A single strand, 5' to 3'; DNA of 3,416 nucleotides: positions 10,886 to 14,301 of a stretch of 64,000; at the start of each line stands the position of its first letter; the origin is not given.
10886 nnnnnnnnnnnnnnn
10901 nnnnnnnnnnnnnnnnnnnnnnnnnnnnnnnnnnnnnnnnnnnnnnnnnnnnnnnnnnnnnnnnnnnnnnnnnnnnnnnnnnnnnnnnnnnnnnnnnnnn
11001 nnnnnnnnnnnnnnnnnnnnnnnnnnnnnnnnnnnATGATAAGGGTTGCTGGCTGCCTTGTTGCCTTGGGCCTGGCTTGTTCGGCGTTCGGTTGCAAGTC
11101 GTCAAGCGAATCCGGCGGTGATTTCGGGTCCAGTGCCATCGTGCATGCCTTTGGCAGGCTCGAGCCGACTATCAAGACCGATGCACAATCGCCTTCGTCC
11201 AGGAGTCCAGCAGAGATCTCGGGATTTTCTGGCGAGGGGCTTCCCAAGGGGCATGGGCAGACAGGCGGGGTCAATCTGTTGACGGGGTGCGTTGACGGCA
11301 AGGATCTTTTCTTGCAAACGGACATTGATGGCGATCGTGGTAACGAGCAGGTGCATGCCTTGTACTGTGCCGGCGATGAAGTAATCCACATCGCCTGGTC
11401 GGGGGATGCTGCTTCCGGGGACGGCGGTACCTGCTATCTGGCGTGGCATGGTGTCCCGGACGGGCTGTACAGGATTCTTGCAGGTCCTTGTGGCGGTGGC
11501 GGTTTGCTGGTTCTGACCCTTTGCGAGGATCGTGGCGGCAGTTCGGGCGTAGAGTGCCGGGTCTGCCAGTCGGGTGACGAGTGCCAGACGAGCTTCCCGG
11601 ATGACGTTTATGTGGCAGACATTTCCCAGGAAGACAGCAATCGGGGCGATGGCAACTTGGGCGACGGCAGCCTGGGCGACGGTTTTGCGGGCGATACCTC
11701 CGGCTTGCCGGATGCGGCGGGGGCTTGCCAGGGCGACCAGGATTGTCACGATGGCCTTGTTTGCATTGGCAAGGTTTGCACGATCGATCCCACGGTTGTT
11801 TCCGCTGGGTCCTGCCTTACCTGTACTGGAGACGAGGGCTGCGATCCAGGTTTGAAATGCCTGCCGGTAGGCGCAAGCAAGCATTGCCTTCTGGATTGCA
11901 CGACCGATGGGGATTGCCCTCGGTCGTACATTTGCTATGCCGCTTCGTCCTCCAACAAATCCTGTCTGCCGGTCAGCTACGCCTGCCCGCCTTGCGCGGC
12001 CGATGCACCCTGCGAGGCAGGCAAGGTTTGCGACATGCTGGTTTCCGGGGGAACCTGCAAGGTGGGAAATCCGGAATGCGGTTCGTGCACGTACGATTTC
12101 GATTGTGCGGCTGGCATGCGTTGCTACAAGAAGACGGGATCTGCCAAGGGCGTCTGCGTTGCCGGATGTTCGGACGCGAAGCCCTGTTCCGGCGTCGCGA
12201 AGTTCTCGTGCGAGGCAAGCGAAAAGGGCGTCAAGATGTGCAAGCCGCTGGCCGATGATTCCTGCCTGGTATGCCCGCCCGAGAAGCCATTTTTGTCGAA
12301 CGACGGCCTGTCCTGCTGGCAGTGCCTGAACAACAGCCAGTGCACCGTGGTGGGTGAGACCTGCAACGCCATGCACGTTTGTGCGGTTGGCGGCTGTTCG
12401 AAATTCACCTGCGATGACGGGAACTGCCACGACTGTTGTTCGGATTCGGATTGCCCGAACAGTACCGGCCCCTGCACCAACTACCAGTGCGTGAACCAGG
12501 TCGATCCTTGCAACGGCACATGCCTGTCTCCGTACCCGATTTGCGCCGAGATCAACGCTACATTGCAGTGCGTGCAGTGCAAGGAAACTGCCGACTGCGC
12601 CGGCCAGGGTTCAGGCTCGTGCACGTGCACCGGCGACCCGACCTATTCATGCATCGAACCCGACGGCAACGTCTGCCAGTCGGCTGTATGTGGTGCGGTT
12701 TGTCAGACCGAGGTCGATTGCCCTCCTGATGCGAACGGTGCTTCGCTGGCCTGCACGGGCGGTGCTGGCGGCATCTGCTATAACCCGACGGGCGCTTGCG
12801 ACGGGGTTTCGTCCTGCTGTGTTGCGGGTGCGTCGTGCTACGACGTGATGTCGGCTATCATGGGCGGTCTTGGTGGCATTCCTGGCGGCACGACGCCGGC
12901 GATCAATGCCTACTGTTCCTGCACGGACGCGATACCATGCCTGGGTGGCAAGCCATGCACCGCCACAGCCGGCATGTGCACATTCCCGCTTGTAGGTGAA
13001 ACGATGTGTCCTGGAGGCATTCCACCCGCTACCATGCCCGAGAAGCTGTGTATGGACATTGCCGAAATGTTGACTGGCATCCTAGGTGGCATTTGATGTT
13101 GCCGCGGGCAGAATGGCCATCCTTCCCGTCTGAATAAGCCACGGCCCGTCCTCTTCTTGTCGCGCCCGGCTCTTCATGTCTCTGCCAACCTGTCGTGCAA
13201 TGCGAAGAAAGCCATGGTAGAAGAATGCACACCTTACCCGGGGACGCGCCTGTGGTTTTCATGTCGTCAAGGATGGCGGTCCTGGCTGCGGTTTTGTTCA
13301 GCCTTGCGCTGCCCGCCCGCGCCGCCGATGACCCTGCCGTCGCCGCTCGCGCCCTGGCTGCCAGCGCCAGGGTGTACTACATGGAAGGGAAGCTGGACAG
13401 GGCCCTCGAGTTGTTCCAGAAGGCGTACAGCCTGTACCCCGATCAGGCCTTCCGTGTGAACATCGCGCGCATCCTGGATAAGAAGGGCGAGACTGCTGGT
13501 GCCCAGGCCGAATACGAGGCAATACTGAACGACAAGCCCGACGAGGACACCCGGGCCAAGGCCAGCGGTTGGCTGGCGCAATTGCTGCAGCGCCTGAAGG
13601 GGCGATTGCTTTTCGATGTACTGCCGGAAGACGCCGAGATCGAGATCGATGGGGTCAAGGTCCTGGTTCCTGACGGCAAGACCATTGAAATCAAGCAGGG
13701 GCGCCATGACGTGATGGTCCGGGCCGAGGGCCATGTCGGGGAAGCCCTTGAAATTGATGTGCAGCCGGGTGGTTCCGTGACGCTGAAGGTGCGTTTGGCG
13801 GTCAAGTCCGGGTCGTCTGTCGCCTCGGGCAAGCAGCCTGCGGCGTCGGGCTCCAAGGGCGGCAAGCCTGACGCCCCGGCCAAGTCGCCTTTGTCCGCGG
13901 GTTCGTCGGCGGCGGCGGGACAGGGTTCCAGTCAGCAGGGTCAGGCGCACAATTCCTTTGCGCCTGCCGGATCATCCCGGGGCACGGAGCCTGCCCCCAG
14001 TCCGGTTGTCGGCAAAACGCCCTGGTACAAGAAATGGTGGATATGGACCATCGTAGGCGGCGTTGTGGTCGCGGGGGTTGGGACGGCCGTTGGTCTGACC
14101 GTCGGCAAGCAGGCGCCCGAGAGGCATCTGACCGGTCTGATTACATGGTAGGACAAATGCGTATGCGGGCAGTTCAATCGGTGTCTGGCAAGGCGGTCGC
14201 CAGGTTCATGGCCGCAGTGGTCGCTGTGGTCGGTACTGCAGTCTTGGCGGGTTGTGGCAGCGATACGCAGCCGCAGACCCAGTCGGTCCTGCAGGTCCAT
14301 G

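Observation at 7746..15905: Kinase operon with duplicated TPR-PEGA proteins bracketing a Cys-rich secreted protein and a Kelch lipoprotein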

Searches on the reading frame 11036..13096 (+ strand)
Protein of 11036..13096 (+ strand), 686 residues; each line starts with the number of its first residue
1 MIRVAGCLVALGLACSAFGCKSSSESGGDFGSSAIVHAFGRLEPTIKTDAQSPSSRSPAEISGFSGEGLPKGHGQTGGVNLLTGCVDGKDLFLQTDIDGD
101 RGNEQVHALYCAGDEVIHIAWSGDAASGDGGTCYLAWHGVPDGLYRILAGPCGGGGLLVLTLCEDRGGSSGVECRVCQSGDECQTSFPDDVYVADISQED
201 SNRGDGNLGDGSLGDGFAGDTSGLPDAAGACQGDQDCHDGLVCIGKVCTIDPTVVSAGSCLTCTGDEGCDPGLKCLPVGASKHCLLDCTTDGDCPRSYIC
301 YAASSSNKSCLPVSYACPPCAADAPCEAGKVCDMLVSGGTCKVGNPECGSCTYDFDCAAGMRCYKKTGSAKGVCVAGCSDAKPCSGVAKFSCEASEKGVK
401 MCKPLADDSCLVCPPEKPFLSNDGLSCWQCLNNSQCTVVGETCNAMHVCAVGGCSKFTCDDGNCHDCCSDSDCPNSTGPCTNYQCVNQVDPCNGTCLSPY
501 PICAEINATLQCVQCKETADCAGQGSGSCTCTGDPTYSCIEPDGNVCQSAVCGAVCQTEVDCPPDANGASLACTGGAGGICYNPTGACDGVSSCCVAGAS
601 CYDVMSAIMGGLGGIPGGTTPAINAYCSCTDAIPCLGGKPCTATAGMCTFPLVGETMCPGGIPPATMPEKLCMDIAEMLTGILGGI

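Call 8: search_protein_families(library=pfam, proteins=[window:11036-13096:+], max_evalue=0.1)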
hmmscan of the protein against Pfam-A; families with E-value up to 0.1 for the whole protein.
window:11036-13096:+ (686 aa): 1 family
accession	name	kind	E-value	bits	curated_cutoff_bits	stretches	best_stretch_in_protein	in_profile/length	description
PF04706.18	Dickkopf_N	-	0.011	16.5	25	2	320-365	2-47/51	Dickkopf N-terminal cysteine-rich region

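Call 14: find_homologous_proteins(query=window:11036-13096:+)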
Query window:11036-13096:+ (686 aa): 20 proteins with E <= 0.001 among 8000 candidates.
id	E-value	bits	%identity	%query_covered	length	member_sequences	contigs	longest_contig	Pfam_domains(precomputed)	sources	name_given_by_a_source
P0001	9.1e-286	968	100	62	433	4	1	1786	-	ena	-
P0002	1.3e-230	786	75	66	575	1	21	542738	-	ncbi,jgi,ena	jgi:hypothetical protein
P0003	9.4e-148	512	57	64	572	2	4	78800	-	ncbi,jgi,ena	jgi:hypothetical protein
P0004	3.6e-133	464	53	61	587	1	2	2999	-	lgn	-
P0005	1.3e-127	445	52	64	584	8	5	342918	-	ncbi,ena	-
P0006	1.8e-126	442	52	61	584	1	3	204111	-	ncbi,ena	-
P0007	1.6e-123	432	51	62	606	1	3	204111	-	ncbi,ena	-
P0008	1.0e-122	429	51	61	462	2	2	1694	-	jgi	-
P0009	5.6e-121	423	49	62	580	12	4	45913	-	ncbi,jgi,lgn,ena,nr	ncbi:hypothetical protein KBD49_06760 [Myxococcota bacterium]|nr:hypothetical protein [Myxococcota b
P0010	1.3e-109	386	47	62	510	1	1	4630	-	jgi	-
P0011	4.4e-104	368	49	62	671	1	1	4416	-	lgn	-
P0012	4.8e-101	358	47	62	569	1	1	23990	-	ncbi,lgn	-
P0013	2.6e-93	332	42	63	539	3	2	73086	-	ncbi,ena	-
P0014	2.0e-90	322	44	64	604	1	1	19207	-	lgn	-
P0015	1.2e-89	320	44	62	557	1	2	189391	-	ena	-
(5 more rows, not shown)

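Call 15: find_encoding_contigs(protein=P0002, flank=10000, max_places=2)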
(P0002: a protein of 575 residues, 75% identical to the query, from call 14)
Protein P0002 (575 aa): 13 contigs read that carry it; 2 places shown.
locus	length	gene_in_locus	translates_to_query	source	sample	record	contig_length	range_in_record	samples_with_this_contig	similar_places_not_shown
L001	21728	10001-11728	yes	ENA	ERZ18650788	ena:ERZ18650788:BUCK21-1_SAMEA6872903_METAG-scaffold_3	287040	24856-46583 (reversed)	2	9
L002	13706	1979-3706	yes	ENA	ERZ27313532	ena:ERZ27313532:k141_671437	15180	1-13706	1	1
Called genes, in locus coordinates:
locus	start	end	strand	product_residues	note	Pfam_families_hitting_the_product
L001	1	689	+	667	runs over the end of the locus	-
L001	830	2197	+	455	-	-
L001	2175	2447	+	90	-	-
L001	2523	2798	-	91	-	-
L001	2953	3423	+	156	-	PF13413:HTH_25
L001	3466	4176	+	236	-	PF11967:RecO_N, PF02565:RecO_C (weak)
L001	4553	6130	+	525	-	-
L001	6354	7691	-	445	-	PF19425:Csd3_N2 (faint), PF01551:Peptidase_M23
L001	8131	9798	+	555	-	PF02776:TPP_enzyme_N, PF00205:TPP_enzyme_M, PF02775:TPP_enzyme_C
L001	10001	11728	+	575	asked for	-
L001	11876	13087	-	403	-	PF00926:DHBP_synthase, PF00925:GTP_cyclohydro2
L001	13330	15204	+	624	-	PF13623:SurA_N_2 (faint), PF13624:SurA_N_3, PF13145:Rotamase_2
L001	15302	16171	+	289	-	PF00175:NAD_binding_1 (weak), PF10418:DHODB_Fe-S_bind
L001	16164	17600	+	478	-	PF14691:Fer4_20, PF01262:AlaDh_PNT_C (faint), PF13241:NAD_binding_7 (faint), PF13738:Pyr_redox_3 (faint), PF07992:Pyr_redox_2, PF13450:NAD_binding_8 (weak), PF00070:Pyr_redox (weak)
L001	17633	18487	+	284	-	-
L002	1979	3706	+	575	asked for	-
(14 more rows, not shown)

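Call 16: find_encoding_contigs(protein=P0005, flank=10000, max_places=2)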
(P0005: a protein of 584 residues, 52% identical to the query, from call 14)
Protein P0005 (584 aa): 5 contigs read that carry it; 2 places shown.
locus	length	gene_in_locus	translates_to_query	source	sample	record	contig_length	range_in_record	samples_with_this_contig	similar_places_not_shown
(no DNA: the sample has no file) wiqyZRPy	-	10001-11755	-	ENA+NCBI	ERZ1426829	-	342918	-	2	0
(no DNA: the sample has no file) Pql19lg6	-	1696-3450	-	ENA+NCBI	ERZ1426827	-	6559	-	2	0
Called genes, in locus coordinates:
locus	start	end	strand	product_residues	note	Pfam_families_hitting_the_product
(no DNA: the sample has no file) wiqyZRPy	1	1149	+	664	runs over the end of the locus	-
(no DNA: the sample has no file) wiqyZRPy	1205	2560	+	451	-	-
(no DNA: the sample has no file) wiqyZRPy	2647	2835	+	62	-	-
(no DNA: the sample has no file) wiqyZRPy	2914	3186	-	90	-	-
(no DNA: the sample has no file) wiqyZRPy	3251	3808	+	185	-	PF13413:HTH_25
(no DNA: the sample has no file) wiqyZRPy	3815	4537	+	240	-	PF11967:RecO_N, PF02565:RecO_C (weak)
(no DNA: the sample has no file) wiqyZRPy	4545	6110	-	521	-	PF00932:LTD (weak), PF11617:Cu-binding_MopE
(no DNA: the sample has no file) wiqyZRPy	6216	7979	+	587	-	-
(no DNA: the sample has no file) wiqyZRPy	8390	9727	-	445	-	PF01551:Peptidase_M23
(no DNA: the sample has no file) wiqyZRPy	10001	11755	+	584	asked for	-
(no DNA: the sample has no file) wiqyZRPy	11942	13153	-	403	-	PF00926:DHBP_synthase, PF00925:GTP_cyclohydro2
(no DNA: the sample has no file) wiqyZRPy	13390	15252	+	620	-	PF13623:SurA_N_2 (faint), PF13624:SurA_N_3 (weak), PF13145:Rotamase_2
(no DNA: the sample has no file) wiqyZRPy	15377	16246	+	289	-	PF00175:NAD_binding_1 (weak), PF10418:DHODB_Fe-S_bind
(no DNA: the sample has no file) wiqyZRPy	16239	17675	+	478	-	PF14691:Fer4_20, PF13738:Pyr_redox_3 (faint), PF01262:AlaDh_PNT_C (faint), PF13241:NAD_binding_7 (faint), PF07992:Pyr_redox_2, PF13450:NAD_binding_8 (faint), PF00070:Pyr_redox (weak)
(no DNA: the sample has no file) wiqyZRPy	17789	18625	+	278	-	-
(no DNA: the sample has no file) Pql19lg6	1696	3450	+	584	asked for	-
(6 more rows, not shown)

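Call 47: search_protein_families(library=ncbifam, proteins=[window:11036-13096:+, P0002], max_evalue=0.1)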
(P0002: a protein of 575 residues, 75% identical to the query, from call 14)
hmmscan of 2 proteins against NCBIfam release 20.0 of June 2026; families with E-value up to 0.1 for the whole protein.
window:11036-13096:+ (686 aa): 0 families

P0002 (575 aa): 0 families

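Call 52: search_solved_structures(query=A1, max_evalue=1)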
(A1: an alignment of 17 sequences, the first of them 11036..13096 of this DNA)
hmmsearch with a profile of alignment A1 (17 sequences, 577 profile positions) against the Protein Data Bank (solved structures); distinct sequences matched with E-value up to 1: 1.
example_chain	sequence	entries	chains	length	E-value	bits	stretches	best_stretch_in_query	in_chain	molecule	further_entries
5z5k_B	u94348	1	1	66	0.084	14.5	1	202-248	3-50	Draxin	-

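Call 61: predict_structure(alignment_id=A1)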
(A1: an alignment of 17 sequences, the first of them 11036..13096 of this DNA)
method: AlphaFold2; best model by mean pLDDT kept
length: 686 residues; sequences in the alignment: 17
mean_pLDDT: 60.1   pTM: 0.36
mean pLDDT of the five models: 60.1, 58.8, 57.6, 57.1, 56.6
residues with pLDDT >= 90: 39; 70-90: 248; 50-70: 148; < 50: 251
segments of 3 or more residues with pLDDT < 50: 1-93, 97-100, 125-133, 137-230, 251-257, 549-553, 566-568, 586-594, 611-623
pLDDT, mean of each block of 10 residues (from residue 1): 32 33 36 30 33 34 29 29 41 46 62 66 52 45 31 30 28 25 28 26 28 29 34 54 60 49 90 88 90 83 80 85 82 83 88 88 84 90 86 86 82 68 66 80 77 66 73 69 71 64 68 80 72 73 62 56 51 58 45 50 67 36 66 71 86 79 83 79 59
secondary structure, 60 per line:
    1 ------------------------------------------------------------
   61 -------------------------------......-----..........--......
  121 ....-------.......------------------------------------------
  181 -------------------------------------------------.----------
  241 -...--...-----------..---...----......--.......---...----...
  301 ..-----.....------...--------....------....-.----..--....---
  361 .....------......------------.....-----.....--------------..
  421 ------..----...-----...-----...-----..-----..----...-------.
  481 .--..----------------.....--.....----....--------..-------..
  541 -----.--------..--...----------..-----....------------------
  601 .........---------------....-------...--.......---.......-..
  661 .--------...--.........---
elements in order (helices of 4 or more, strands of 3 or more residues): E92-97 E103-112 E115-124 E132-138 E242-244 E247-249 E273-278 E281-287 E298-302 E308-312 E330-333 E340-343 E361-365 E372-377 E390-394 E400-404 E441-443 E449-451 E502-506 E509-513 H518-521 E579-582 E601-603 H604-609 E625-628 E641-643 H644-647 H651-657 E670-672 H675-683

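Call 66: fold_search(model_id=the predicted structure, library=pdb)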
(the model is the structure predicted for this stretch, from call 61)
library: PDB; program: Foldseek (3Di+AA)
matches with E <= 10: 191; with E <= 0.001: 0
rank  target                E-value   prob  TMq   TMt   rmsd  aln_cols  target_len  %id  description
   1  9bk6_A                9.1e-01  0.77  0.06  0.36   3.4        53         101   13  Structure of B10_CYTX binder-complex (released 2024-10-09)
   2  8rnu_A                1.5e+00  0.13  0.04  0.19  10.5        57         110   10  CryoEM structure of recombinant human Bri2 BRICHOS oligomers (released 2024-06-19)
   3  2fpn                  1.7e+00  0.25  0.06  0.16   4.1        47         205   11  The crystal structure of the ywmB protein from Bacillus subtilis (released 2006-03-14)
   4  6v8i_AG               1.9e+00  0.30  0.06  0.07   3.4        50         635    8  Composite atomic model of the Staphylococcus aureus phage 80alpha baseplate (released 2020-03-04)
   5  8voj_A                2.3e+00  0.08  0.04  0.05  10.1        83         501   10  The Cryo-EM structure of LSD1-CoREST-HDAC1 in complex with KBTBD4 enhanced by UM171 and IP6 (released 2024-12-04)
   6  5bsz                  2.4e+00  0.33  0.06  0.16   3.6        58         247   16  X-ray structure of the sugar N-methyltransferase KedS8 from Streptoalloteichus sp ATCC 53650 (released 2015-07-29)
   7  7zkg_A                2.4e+00  0.18  0.06  0.13   4.1        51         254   14  C-Methyltransferase PsmD from Streptomyces griseofuscus with bound cofactor (crystal form 2) (released 2022-12-28)
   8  7zgt_B                2.7e+00  0.15  0.06  0.13   4.4        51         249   14  C-Methyltransferase PsmD from Streptomyces griseofuscus (apo form) (released 2022-12-28)
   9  8him_H                2.7e+00  0.07  0.05  0.17   8.7        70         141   16  A cryo-EM structure of B. oleracea RNA polymerase V elongation complex at 2.73 Angstrom (released 2023-03-22)
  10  5fn8_A                2.7e+00  0.04  0.04  0.11  23.1       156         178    7  Crystal structure of rat CD45 extracellular region, domains d3-d4 (released 2016-03-23)
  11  4kop_C                2.8e+00  0.54  0.07  0.28   2.9        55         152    7  Crystal Structure of WHY2 from Arabidopsis thaliana (released 2013-11-13)
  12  4gwf_B                2.8e+00  0.44  0.06  0.08   2.6        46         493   11  Crystal structure of the tyrosine phosphatase SHP-2 with Y279C mutation (released 2013-09-04)
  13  7xhq_B                2.8e+00  0.35  0.06  0.08   4.4        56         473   14  Small-molecule Allosteric Regulation Mechanism of SHP2 (released 2023-02-15)
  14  8t7q_A                2.8e+00  0.33  0.06  0.08   5.9        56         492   14  Identification of GDC-1971 (RLY-1971), a SHP2 inhibitor designed for the treatment of solid tumors (released 2023-10-11)
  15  6atd_B                3.0e+00  0.44  0.06  0.08   2.6        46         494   11  Oxidized SHP2 forms a disulfide bond between Cys367 and Cys459 (released 2018-07-11)
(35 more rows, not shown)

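Call 100: search_protein_families(library=padloc, proteins=[window:11036-13096:+], max_evalue=0.001)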
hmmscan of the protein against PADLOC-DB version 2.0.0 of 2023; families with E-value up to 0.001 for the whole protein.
window:11036-13096:+ (686 aa): 0 families

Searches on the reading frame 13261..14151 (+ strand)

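Call 8: search_protein_families(library=pfam, proteins=[window:13261-14151:+], max_evalue=0.1)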
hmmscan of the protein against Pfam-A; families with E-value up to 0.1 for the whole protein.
window:13261-14151:+ (296 aa): 11 families
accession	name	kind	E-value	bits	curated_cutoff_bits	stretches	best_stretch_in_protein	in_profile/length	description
PF14559.12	TPR_19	-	5e-08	33.6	25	1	40-101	2-63/68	Tetratricopeptide repeat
PF07719.23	TPR_2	-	4.5e-07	29.9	27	1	29-61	1-33/34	Tetratricopeptide repeat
PF13424.12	TPR_12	-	1.6e-05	25.4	30.1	2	28-60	44-76/77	Tetratricopeptide repeat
PF13181.12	TPR_8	-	0.00021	21.6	25.7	0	29-61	1-33/34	Tetratricopeptide repeat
PF13174.12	TPR_6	-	0.00026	21.9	26.3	1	36-61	7-32/33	Tetratricopeptide repeat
PF13428.12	TPR_14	-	0.00043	21.2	23.5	1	30-63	2-35/44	Tetratricopeptide repeat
PF00515.34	TPR_1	-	0.0014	18.8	27.8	1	31-61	3-33/34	Tetratricopeptide repeat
PF13176.12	TPR_7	-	0.0042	17.5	27.9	0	31-62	1-32/36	Tetratricopeptide repeat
PF13432.12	TPR_16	-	0.0055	17.6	32.7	1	20-63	22-65/65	Tetratricopeptide repeat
PF08308.17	PEGA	-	0.014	15.8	20.8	1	122-179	10-67/71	PEGA domain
PF17874.7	TPR_MalT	-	0.073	12.8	45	0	19-63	70-114/336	MalT-like TPR region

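Call 47: search_protein_families(library=ncbifam, proteins=[window:13261-14151:+], max_evalue=0.1)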
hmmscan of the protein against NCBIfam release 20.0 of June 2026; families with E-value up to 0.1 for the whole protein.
window:13261-14151:+ (296 aa): 10 families
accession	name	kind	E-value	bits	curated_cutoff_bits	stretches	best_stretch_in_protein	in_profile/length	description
TIGR02917.1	PEP_TPR_lipo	equivalog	9.4e-05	20.5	312.2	1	34-94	708-768/899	XrtA/PEP-CTERM system TPR-repeat protein PrsT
TIGR02795.1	tol_pal_ybgF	equivalog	0.0028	18.3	90.1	1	36-101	46-115/119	tol-pal system protein YbgF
NF053720.1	NsdA_fam_reg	subfamily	0.0053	16.3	75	1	19-60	231-272/432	NsdA family TPR-like regulatory protein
NF002725.1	PRK02603.1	equivalog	0.0065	16.5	143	1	28-86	71-130/173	photosystem I assembly protein Ycf3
NF007468.0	PRK10049.1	equivalog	0.0084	14.3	1043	1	26-116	98-188/817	poly-beta-1,6 N-acetyl-D-glucosamine export porin PgaA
NF047371.1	FlcA_CTERM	equivalog_domain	0.02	13.3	300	1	38-93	482-538/646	periplasmic flagellar collar protein FlcA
TIGR00540.1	TPR_hemY_coli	hypoth_equivalog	0.026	13.3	142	1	29-86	326-383/385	heme biosynthesis-associated TPR protein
NF008753.0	PRK11788.1-1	equivalog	0.08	12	395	0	20-114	205-297/389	lipopolysaccharide assembly protein LapB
NF052230.1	T9SS_PorE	exception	0.086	11.1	600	0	33-98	61-127/648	PorE family type IX secretion system protein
NF033758.1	gliding_GltE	equivalog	0.087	11.8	225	0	42-100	99-159/411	adventurous gliding motility TPR repeat lipoprotein GltE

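Call 100: search_protein_families(library=padloc, proteins=[window:13261-14151:+], max_evalue=0.001)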
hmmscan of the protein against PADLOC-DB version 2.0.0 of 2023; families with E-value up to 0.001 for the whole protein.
window:13261-14151:+ (296 aa): 0 families
